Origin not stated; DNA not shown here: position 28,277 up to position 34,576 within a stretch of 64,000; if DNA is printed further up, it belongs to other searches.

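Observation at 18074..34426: Single 16.35-kb gene for a 5,450-aa secreted mosaic protein with four beta-helix modules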

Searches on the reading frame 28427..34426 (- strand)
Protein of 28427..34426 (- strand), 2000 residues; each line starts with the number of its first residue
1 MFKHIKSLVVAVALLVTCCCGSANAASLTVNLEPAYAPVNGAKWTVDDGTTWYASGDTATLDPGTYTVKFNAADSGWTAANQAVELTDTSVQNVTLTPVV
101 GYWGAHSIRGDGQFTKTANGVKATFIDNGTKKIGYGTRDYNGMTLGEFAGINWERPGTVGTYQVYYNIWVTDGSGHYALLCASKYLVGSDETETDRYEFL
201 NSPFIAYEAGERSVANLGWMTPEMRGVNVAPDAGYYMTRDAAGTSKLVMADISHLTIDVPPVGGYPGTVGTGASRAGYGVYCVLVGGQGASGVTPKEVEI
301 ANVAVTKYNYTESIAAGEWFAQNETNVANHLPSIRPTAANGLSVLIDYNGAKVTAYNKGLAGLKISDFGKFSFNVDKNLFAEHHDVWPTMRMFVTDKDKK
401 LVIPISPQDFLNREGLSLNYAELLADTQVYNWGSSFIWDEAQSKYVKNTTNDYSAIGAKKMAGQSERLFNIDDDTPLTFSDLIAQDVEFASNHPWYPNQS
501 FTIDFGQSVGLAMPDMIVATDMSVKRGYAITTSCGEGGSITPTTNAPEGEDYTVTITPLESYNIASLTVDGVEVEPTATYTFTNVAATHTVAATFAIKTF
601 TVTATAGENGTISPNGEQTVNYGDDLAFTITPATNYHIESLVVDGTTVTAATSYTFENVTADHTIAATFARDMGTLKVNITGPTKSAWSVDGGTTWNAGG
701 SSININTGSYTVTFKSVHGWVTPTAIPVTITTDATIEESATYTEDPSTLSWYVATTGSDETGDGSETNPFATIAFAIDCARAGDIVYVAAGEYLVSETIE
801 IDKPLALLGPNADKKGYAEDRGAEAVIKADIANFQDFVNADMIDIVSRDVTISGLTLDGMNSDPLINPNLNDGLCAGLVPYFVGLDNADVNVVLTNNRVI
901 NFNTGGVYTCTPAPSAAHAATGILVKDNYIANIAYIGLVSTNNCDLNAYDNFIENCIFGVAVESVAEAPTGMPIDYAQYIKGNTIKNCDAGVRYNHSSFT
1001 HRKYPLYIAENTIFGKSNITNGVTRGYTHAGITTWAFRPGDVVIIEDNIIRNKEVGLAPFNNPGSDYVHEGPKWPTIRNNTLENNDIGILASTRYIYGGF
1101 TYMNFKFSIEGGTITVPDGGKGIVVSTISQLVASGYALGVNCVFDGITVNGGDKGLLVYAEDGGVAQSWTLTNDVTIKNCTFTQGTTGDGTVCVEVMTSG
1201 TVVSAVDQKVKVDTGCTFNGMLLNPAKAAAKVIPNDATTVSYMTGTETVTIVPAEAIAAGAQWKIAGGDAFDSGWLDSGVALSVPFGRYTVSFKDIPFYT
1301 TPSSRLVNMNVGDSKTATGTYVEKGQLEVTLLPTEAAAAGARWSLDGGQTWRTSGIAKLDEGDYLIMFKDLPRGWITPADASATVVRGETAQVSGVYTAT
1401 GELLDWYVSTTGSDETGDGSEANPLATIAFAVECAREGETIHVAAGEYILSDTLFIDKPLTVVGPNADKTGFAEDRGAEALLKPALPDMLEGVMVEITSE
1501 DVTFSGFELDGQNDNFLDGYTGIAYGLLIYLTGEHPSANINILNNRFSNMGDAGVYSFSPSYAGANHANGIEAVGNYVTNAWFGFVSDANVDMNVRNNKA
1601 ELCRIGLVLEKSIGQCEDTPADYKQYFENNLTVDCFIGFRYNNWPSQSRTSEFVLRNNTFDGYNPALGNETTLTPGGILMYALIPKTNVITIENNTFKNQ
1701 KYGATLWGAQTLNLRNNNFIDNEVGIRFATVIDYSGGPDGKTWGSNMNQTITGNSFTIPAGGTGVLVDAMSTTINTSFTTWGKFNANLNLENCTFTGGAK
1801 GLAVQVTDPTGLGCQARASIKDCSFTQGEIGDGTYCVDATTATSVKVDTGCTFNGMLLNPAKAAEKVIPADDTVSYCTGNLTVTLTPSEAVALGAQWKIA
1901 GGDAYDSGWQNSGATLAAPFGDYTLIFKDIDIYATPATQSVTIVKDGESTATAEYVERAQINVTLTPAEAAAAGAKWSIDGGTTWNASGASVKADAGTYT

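Call 5: search_protein_families(library=pfam, proteins=[window:28427-34426:-], max_evalue=0.01)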
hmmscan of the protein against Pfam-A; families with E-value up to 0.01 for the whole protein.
window:28427-34426:- (2000 aa): 4 families
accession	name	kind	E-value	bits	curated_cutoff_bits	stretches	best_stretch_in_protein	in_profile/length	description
PF07602.17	DUF1565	-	2.9e-13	50.2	20.3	2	1411-1608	2-203/257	Protein of unknown function (DUF1565)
PF18998.6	Flg_new_2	-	1.2e-09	38.5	23.6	2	601-671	2-71/73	Divergent InlB B-repeat domain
PF05048.19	NosD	-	0.0013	18.6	23.6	1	1569-1756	25-169/212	Periplasmic copper-binding protein (NosD)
PF12708.12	Pect-lyase_RHGA_epim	-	0.0036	17.6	27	1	762-851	11-106/213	Rhamnogalacturonase A/epimerase, pectate lyase-like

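Call 47: search_protein_families(library=ncbifam, proteins=[window:28427-34426:-], max_evalue=0.01)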
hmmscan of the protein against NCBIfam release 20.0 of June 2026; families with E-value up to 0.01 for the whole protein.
window:28427-34426:- (2000 aa): 2 families
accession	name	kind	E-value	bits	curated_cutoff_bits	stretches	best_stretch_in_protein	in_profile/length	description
TIGR04247.1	NosD_copper_fam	subfamily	2e-08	33.2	300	1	1685-1729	225-269/377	nitrous oxide reductase family maturation protein NosD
NF047854.1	LIC10774_subfam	equivalog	2.8e-08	33.1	380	2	749-963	59-274/358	LIC10774/LIC10365 family surface protein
